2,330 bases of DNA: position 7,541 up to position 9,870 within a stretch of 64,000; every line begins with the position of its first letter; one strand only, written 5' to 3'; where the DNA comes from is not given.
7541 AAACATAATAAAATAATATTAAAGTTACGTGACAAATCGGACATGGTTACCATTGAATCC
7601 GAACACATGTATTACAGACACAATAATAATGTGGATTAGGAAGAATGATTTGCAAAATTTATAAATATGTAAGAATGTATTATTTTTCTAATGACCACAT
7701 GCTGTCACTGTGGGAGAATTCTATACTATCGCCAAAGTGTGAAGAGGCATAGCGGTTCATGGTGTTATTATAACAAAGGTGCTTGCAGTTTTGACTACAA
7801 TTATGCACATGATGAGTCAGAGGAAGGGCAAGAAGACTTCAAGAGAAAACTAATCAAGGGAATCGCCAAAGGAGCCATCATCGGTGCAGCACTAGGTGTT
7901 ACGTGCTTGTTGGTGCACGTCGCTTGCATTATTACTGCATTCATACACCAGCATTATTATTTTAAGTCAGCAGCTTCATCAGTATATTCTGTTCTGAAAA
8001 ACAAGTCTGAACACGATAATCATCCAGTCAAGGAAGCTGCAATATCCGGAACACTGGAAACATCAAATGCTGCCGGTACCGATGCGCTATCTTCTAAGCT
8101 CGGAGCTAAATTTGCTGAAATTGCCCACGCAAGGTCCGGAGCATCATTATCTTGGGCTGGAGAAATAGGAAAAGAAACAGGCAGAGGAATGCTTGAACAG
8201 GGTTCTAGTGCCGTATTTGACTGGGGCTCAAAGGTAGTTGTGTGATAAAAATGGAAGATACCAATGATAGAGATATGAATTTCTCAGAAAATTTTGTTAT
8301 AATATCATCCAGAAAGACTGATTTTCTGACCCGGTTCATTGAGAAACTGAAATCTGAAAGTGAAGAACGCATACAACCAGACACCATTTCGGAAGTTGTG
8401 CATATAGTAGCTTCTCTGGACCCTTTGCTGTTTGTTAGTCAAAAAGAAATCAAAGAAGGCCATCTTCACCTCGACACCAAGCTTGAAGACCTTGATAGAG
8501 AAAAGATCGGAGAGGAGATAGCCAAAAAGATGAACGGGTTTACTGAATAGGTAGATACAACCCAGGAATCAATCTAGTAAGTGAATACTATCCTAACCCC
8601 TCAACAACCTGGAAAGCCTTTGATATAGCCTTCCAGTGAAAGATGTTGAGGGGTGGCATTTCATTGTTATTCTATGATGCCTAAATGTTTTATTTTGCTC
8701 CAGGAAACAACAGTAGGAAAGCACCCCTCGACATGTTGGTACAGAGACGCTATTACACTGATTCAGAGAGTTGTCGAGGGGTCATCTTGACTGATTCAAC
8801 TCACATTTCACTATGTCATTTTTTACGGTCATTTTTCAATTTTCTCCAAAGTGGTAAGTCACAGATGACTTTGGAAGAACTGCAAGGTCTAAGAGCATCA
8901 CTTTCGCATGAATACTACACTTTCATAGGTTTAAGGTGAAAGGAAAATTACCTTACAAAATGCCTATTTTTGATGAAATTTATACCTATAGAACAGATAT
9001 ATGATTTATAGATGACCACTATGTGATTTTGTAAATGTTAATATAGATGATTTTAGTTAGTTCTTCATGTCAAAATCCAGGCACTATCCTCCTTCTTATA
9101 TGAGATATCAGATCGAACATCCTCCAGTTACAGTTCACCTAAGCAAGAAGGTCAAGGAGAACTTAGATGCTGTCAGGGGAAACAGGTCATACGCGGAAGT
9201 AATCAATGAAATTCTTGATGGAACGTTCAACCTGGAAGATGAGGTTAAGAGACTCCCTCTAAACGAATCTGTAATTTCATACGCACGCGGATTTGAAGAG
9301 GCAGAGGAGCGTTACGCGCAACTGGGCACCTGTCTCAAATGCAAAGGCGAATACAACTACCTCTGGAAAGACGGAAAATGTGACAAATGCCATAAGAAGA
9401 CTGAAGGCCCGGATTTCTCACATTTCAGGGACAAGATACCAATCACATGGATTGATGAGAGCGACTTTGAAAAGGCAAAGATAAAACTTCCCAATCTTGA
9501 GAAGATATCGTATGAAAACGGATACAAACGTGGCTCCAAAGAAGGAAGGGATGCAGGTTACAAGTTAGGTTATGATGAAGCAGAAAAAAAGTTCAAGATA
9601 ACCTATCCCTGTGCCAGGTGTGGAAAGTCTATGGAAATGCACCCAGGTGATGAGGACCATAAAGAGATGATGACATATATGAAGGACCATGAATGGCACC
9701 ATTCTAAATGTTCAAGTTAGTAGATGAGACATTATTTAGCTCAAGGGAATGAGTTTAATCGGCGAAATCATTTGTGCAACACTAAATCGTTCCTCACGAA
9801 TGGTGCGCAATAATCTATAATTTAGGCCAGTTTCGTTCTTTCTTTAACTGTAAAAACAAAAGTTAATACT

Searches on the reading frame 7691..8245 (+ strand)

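Call 4: search_protein_families(library=pfam, proteins=[window:7691-8245:+], max_evalue=1)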
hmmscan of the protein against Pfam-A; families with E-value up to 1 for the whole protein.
window:7691-8245:+ (184 aa): 1 family
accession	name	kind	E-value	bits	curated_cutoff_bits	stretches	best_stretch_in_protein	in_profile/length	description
PF09082.15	DUF1922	-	0.68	10.6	30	0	5-20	7-22/56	Domain of unknown function (DUF1922)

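Call 5: search_protein_families(library=padloc, proteins=[window:7691-8245:+], max_evalue=1)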
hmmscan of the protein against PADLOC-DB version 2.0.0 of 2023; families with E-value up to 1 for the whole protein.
window:7691-8245:+ (184 aa): 0 families

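Call 6: search_protein_families(library=ncbifam, proteins=[window:7691-8245:+], max_evalue=1)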
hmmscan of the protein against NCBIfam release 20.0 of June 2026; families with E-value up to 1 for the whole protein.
window:7691-8245:+ (184 aa): 2 families
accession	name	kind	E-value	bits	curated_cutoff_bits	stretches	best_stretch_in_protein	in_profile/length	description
TIGR02811.1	formate_TAT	hypoth_equivalog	0.013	15.8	48.45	1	51-76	11-36/66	formate dehydrogenase region TAT target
NF002126.0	PRK00964.1-4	subfamily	0.14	11.7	161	1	84-127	13-56/186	tetrahydromethanopterin S-methyltransferase subunit A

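Call 7: search_protein_families(library=phrogs, proteins=[window:7691-8245:+], max_evalue=1)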
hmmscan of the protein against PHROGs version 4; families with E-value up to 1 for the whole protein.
window:7691-8245:+ (184 aa): 5 families
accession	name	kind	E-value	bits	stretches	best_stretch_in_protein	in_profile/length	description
phrog_16572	-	unknown function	0.059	14.4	1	57-86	13-42/47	-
phrog_17986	-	unknown function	0.14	13.6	1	84-119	31-66/77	-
phrog_36688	-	tail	0.15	10.4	1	57-147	934-1026/1600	tail length tape measure protein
phrog_31912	-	unknown function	0.2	12.4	1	26-98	26-96/149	-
phrog_25989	-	unknown function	0.21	12.9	1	1-28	2-29/70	-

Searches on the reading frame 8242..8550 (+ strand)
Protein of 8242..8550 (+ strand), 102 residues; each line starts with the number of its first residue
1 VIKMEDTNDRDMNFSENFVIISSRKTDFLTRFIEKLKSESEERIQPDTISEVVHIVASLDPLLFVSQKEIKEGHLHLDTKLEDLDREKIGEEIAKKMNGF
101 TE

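Call 4: search_protein_families(library=pfam, proteins=[window:8242-8550:+], max_evalue=1)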
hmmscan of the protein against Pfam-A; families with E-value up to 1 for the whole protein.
window:8242-8550:+ (102 aa): 0 families

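Call 5: search_protein_families(library=padloc, proteins=[window:8242-8550:+], max_evalue=1)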
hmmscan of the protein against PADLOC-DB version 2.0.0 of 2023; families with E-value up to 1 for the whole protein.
window:8242-8550:+ (102 aa): 2 families
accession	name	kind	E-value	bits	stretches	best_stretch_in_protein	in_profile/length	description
PDLC00713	Effector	-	0.0085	13.2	1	14-88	131-203/355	2TM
PDLC00380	SduA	-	0.021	11.4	1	7-80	160-234/480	DUF4263 domain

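Call 6: search_protein_families(library=ncbifam, proteins=[window:8242-8550:+], max_evalue=1)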
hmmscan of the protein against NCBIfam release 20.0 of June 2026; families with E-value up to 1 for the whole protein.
window:8242-8550:+ (102 aa): 1 family
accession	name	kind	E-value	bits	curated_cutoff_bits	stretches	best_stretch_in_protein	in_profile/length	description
NF006228.0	PRK08360.1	equivalog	0.07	11.7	608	1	56-100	399-443/443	aspartate aminotransferase family protein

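Call 7: search_protein_families(library=phrogs, proteins=[window:8242-8550:+], max_evalue=1)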
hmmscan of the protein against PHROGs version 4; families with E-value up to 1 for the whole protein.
window:8242-8550:+ (102 aa): 0 families

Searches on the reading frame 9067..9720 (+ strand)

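Call 4: search_protein_families(library=pfam, proteins=[window:9067-9720:+], max_evalue=1)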
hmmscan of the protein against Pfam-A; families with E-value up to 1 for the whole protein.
window:9067-9720:+ (217 aa): 6 families
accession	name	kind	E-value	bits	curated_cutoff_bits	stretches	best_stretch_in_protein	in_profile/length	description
PF18439.7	zf_UBZ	-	0.049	13.7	25.6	1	179-192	2-15/32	Ubiquitin-Binding Zinc Finger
PF24434.1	DUF7557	-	0.059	13.3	25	1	22-50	3-32/45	Family of unknown function (DUF7557)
PF04210.18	MtrG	-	0.081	13.3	27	1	123-165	1-47/64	Tetrahydromethanopterin S-methyltransferase, subunit G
PF18912.6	DZR_2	-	0.11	12.8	27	0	85-113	20-47/56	Double zinc ribbon domain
PF07191.17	Zn_ribbon_6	-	0.16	12.4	25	0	88-111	18-38/67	Double zinc ribbon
PF24458.1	DUF7573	-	1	9.8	30.2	0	180-190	12-22/39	Domain of unknown function (DUF7573)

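Call 5: search_protein_families(library=padloc, proteins=[window:9067-9720:+], max_evalue=1)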
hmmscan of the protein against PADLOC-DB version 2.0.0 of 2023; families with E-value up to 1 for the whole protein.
window:9067-9720:+ (217 aa): 1 family
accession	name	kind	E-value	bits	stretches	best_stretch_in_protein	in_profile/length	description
PDLC02368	PycC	-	0.016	12.8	0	129-154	17-42/234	-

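Call 6: search_protein_families(library=ncbifam, proteins=[window:9067-9720:+], max_evalue=1)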
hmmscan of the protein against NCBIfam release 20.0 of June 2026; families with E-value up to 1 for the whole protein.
window:9067-9720:+ (217 aa): 4 families
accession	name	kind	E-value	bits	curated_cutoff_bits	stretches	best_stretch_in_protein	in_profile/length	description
NF004266.1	PRK05687.1-1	equivalog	0.02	14.4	260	1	128-173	33-78/230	flagellar assembly protein FliH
NF004270.2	PRK05687.2-1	equivalog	0.025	14.2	180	1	140-173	34-67/223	flagellar assembly protein FliH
TIGR01149.1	mtrG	equivalog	0.14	12.1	50.65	1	122-165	2-49/70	tetrahydromethanopterin S-methyltransferase subunit MtrG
NF003161.0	PRK04136.1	equivalog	0.41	10.2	54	1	76-111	4-37/49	50S ribosomal protein L40e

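Call 7: search_protein_families(library=phrogs, proteins=[window:9067-9720:+], max_evalue=1)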
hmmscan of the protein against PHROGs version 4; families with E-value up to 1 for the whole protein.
window:9067-9720:+ (217 aa): 12 families
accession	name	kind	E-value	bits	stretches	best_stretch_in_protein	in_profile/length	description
phrog_4785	-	unknown function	0.012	17.1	1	149-172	51-74/94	-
phrog_1987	-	unknown function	0.089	14.1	1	87-112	94-119/128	-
phrog_21379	-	unknown function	0.091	14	1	147-172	37-62/76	-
phrog_8389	-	unknown function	0.097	13.8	1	89-112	4-27/104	-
phrog_21775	-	unknown function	0.1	13.5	1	60-82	20-41/64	-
phrog_13176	-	unknown function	0.13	13.5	1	6-27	37-58/79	-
phrog_16024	-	unknown function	0.15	12.8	0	173-190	36-53/66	-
phrog_26785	-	unknown function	0.15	10.9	1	11-95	888-967/1087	-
phrog_10623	-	unknown function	0.27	12.4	1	177-192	4-19/56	-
phrog_22463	-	unknown function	0.35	12.1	0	70-85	57-72/117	-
phrog_33993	-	unknown function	0.35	11.9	1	152-171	17-36/55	-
phrog_28476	-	unknown function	0.42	12.2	0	88-112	10-34/92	-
